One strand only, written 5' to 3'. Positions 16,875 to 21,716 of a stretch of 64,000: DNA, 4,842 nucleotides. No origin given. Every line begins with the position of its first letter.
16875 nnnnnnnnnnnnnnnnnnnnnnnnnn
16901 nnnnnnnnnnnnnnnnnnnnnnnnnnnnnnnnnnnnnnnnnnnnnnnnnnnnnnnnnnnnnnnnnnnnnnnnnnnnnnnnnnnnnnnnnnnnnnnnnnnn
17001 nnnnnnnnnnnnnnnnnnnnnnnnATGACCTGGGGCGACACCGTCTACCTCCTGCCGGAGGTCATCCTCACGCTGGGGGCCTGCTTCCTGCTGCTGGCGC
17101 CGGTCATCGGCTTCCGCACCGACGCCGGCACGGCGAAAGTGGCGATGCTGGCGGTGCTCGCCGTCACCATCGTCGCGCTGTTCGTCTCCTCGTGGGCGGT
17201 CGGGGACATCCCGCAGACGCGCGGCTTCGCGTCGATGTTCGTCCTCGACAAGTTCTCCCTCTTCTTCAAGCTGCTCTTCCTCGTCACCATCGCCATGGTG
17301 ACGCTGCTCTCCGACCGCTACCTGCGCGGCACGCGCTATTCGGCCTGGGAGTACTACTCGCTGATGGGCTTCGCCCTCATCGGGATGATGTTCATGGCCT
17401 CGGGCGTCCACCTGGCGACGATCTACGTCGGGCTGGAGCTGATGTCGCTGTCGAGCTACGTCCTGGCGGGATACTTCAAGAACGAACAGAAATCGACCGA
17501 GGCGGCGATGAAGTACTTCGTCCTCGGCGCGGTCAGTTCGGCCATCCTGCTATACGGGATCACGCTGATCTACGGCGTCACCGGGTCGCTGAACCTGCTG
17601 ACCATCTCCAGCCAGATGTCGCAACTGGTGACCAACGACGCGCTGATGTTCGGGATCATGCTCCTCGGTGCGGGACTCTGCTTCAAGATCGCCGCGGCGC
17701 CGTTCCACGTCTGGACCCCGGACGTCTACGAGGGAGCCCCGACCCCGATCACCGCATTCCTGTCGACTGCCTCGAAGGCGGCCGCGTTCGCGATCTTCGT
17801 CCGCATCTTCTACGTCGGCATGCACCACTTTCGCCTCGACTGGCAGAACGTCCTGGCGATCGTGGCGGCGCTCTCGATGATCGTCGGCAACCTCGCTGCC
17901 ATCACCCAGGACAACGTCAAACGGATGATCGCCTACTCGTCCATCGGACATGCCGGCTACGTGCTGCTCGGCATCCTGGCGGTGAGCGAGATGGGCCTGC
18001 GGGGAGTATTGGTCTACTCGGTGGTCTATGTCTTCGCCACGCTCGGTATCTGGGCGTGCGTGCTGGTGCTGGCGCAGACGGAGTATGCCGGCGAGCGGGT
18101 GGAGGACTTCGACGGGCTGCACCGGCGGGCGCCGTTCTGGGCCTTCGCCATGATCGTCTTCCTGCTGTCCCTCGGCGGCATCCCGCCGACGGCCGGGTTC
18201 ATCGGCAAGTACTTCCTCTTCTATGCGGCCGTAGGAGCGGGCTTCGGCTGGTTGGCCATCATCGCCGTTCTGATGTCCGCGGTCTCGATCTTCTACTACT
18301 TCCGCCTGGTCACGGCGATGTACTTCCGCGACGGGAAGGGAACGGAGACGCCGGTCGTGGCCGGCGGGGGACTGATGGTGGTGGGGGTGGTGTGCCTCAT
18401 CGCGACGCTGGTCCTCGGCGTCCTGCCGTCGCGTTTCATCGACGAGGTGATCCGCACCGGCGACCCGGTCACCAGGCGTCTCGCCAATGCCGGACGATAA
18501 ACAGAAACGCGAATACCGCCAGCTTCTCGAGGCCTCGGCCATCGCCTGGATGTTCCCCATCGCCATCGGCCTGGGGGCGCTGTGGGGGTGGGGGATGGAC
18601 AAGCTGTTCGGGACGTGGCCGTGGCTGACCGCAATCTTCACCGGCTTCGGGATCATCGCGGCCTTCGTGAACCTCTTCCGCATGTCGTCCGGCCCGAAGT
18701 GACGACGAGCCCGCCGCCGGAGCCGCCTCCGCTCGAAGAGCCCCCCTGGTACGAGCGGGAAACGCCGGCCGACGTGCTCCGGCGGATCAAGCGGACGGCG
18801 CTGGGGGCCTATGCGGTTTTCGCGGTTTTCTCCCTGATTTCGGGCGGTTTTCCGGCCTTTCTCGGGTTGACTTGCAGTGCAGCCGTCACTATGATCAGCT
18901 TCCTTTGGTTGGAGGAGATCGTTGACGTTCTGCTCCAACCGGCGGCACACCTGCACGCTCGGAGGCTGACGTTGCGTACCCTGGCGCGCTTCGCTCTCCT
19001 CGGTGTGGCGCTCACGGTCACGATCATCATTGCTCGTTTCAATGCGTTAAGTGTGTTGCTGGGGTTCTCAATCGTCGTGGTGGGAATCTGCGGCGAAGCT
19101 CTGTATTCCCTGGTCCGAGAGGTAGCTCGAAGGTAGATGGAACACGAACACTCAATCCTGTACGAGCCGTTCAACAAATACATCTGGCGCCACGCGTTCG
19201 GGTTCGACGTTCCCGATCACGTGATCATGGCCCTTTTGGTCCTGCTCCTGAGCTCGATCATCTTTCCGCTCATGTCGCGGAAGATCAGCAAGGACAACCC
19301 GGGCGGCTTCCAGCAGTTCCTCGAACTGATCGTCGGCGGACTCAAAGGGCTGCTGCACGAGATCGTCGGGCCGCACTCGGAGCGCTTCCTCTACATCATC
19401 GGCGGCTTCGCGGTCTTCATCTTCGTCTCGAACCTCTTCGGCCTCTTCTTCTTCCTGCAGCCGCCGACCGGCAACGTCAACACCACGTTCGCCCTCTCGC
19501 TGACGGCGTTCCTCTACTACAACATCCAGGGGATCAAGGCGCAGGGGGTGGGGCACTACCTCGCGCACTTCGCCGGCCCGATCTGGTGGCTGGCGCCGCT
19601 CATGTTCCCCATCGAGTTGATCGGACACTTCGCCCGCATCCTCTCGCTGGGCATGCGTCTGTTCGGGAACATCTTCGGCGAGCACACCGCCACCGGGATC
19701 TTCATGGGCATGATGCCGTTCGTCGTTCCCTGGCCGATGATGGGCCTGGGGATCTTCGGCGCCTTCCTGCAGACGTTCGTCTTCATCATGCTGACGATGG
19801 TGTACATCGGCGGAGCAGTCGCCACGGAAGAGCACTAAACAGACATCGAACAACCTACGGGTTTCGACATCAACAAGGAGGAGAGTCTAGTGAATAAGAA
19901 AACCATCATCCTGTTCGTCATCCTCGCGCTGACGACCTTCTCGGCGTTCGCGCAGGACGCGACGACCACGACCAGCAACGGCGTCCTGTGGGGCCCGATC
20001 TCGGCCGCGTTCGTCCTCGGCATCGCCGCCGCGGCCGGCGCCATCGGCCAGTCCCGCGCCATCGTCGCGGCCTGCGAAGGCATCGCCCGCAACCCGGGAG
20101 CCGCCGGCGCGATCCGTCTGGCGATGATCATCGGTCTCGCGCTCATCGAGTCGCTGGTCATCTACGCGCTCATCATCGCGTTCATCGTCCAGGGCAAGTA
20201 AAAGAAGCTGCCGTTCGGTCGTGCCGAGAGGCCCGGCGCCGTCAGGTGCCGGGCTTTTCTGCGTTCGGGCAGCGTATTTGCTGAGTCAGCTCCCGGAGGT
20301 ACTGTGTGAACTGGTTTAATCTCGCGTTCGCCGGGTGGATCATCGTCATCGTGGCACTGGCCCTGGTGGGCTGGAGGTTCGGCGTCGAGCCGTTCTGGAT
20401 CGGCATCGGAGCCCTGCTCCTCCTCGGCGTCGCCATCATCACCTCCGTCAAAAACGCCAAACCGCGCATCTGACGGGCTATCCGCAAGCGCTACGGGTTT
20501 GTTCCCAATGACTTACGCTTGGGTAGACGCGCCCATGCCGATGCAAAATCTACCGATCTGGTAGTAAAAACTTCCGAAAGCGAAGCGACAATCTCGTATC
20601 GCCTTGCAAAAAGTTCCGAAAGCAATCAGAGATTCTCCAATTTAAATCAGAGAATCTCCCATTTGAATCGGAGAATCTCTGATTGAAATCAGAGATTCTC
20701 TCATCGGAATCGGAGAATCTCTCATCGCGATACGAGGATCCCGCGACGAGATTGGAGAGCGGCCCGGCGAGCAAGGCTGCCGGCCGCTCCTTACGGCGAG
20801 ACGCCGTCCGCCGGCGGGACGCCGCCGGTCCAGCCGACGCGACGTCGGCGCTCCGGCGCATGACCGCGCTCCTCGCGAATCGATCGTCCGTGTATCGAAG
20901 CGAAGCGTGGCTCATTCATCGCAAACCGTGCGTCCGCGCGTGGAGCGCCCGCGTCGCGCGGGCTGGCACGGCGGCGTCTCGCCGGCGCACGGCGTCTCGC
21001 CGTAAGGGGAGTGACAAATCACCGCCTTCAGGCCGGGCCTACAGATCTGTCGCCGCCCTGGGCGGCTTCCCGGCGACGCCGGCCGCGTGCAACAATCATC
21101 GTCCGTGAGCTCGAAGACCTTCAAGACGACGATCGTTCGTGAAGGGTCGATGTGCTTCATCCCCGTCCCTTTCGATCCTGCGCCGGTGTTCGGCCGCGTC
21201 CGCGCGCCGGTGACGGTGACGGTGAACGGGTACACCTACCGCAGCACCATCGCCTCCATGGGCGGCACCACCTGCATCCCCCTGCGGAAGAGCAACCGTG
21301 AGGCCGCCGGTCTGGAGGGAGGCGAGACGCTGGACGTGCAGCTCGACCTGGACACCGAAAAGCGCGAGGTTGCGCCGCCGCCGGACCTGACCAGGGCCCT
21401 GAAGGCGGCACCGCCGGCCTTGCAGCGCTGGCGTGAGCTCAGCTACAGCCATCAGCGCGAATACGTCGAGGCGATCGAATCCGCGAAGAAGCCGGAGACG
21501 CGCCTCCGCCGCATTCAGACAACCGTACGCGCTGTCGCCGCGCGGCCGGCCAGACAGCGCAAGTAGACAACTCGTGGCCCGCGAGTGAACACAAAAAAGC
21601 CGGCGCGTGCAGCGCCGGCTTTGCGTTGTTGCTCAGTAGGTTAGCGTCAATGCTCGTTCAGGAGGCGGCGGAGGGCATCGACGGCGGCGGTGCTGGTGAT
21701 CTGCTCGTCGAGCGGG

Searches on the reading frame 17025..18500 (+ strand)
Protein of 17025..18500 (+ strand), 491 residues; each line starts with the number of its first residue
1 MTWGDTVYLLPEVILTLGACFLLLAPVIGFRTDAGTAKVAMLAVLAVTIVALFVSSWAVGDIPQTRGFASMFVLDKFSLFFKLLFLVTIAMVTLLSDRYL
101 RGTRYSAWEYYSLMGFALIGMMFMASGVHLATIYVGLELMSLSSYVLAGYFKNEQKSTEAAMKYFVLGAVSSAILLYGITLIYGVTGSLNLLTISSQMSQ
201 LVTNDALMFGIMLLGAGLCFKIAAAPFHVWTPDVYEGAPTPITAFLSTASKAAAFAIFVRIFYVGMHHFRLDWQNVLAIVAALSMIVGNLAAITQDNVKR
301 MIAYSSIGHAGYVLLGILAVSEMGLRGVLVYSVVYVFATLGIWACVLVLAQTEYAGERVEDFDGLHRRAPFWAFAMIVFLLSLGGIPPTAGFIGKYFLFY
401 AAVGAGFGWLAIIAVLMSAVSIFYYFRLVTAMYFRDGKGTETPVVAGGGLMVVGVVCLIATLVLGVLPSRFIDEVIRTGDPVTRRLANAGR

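Call 85: search_protein_families(library=pfam, proteins=[window:17025-18500:+], max_evalue=0.00001)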
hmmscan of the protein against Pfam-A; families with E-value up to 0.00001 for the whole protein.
window:17025-18500:+ (491 aa): 1 family
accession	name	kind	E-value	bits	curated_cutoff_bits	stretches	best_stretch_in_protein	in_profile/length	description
PF00361.26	Proton_antipo_M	-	1.8e-78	264.2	21.5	1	129-419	3-292/294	NADH:quinone oxidoreductase/Mrp antiporter, TM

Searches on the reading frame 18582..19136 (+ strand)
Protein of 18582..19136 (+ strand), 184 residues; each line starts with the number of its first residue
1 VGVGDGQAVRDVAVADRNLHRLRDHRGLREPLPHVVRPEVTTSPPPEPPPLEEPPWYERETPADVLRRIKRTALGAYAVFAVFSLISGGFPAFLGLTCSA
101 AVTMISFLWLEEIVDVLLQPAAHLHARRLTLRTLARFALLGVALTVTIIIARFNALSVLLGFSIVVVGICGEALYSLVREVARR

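Call 22: search_protein_families(library=pfam, proteins=[window:18582-19136:+], max_evalue=0.001)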
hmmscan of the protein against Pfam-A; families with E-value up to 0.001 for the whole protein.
window:18582-19136:+ (184 aa): 1 family
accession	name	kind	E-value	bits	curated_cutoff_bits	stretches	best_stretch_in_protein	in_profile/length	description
PF03899.21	ATP-synt_I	-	1.5e-05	25.8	25.1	1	69-163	2-99/99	ATP synthase I chain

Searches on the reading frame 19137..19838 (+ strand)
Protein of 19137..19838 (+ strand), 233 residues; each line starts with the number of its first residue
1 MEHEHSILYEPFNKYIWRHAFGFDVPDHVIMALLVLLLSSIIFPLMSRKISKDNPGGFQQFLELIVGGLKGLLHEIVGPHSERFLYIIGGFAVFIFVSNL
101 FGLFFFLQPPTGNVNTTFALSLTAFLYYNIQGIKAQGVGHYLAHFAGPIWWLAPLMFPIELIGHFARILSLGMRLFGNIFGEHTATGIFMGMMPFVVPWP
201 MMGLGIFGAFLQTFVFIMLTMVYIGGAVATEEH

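Call 85: search_protein_families(library=pfam, proteins=[window:19137-19838:+], max_evalue=0.00001)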
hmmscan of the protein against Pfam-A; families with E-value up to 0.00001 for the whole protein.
window:19137-19838:+ (233 aa): 1 family
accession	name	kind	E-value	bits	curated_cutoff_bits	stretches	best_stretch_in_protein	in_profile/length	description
PF00119.25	ATP-synt_A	-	1.1e-48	166.4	33.9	1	30-224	3-216/217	ATP synthase A chain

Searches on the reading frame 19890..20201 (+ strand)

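Call 88: search_protein_families(library=pfam, proteins=[window:19890-20201:+], max_evalue=0.001)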
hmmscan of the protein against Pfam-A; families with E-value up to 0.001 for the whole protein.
window:19890-20201:+ (103 aa): 1 family
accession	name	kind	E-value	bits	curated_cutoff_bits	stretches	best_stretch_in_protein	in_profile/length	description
PF00137.26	ATP-synt_C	-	5.4e-12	46.2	24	1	37-99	1-59/60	ATP synthase subunit C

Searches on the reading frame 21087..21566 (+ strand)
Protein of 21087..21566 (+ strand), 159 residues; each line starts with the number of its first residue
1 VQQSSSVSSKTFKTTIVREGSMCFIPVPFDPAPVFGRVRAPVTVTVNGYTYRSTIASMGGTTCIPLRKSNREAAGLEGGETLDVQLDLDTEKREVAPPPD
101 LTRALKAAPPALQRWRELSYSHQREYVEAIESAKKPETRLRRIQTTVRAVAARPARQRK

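Call 22: search_protein_families(library=pfam, proteins=[window:21087-21566:+], max_evalue=0.001)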
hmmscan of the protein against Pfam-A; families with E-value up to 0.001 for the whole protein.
window:21087-21566:+ (159 aa): 2 families
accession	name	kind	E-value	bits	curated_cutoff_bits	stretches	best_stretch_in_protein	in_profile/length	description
PF13376.11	OmdA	-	2.8e-17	62.9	25.6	1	95-151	2-58/60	Bacteriocin-protection, YdeI or OmpD-Associated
PF08922.17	DUF1905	-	9.2e-16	58.2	24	1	12-86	1-81/81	Domain of unknown function (DUF1905)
